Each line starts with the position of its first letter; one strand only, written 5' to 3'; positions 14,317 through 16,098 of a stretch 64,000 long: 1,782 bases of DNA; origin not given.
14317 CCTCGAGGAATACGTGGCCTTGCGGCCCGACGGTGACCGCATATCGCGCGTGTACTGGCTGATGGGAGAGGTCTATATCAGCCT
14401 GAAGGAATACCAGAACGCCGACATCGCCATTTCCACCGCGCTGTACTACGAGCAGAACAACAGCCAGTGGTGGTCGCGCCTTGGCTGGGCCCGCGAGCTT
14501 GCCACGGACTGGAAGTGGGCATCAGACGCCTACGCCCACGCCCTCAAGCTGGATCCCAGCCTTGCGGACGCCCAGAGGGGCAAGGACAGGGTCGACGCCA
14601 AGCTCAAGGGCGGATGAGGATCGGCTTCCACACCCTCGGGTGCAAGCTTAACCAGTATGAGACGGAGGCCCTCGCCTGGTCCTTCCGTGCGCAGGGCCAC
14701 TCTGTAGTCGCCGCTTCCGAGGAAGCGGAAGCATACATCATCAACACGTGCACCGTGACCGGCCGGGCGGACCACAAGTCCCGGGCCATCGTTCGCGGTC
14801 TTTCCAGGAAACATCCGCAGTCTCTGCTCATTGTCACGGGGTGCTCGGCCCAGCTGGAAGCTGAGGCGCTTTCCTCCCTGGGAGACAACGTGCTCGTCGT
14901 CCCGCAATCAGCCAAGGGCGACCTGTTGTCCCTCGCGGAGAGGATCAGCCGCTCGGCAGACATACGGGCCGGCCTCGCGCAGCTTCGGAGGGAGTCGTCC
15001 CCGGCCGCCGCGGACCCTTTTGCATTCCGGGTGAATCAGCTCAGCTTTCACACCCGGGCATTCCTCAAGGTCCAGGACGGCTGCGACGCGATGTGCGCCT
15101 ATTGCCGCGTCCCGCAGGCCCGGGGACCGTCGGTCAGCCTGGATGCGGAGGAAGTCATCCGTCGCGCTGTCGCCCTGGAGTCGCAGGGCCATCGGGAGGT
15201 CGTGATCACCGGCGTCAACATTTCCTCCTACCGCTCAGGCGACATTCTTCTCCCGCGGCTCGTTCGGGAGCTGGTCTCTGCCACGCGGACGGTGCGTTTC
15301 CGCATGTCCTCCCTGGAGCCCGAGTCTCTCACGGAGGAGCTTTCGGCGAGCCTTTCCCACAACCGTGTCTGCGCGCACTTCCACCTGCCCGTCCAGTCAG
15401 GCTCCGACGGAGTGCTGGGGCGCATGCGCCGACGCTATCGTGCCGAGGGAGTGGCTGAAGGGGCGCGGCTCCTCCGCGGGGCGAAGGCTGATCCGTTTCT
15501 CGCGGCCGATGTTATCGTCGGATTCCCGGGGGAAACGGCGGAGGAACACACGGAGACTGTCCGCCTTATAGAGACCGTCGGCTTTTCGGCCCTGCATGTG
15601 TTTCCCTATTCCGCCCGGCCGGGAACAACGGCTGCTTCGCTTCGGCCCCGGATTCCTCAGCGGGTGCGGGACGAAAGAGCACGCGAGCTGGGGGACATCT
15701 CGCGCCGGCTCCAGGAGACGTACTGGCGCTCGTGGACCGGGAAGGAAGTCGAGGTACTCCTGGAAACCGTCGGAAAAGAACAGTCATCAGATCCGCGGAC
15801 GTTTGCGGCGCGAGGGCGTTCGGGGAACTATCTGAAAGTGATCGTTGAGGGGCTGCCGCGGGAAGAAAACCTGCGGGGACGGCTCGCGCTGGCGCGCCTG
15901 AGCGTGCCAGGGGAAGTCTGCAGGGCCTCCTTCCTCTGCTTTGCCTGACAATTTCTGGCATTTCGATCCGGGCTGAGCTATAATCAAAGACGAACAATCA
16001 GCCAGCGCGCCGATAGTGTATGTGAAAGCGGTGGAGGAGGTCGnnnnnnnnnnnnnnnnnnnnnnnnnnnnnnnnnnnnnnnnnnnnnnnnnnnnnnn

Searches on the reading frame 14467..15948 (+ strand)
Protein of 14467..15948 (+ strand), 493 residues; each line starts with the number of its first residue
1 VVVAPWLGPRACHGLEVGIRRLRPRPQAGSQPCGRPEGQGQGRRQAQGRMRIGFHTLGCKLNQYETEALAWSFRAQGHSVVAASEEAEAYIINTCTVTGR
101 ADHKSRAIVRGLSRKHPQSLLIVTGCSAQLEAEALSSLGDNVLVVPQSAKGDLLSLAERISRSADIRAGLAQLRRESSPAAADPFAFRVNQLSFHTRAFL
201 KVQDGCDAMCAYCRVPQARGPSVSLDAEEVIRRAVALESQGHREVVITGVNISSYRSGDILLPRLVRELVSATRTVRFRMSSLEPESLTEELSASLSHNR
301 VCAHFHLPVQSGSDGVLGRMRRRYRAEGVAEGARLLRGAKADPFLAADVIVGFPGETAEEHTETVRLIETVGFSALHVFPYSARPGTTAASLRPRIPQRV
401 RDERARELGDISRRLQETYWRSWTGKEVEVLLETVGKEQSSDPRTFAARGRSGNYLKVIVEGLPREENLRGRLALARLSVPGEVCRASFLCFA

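Call 65: search_protein_families(library=pfam, proteins=[window:14467-15948:+], max_evalue=0.00001)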
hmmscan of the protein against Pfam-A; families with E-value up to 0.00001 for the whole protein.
window:14467-15948:+ (493 aa): 2 families
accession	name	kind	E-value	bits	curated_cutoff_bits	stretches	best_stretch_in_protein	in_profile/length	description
PF00919.26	UPF0004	-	1.2e-22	80.2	27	1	52-141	2-92/98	Uncharacterized protein family UPF0004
PF04055.27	Radical_SAM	-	7e-22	78.8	29.5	1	201-368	2-166/166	Radical SAM superfamily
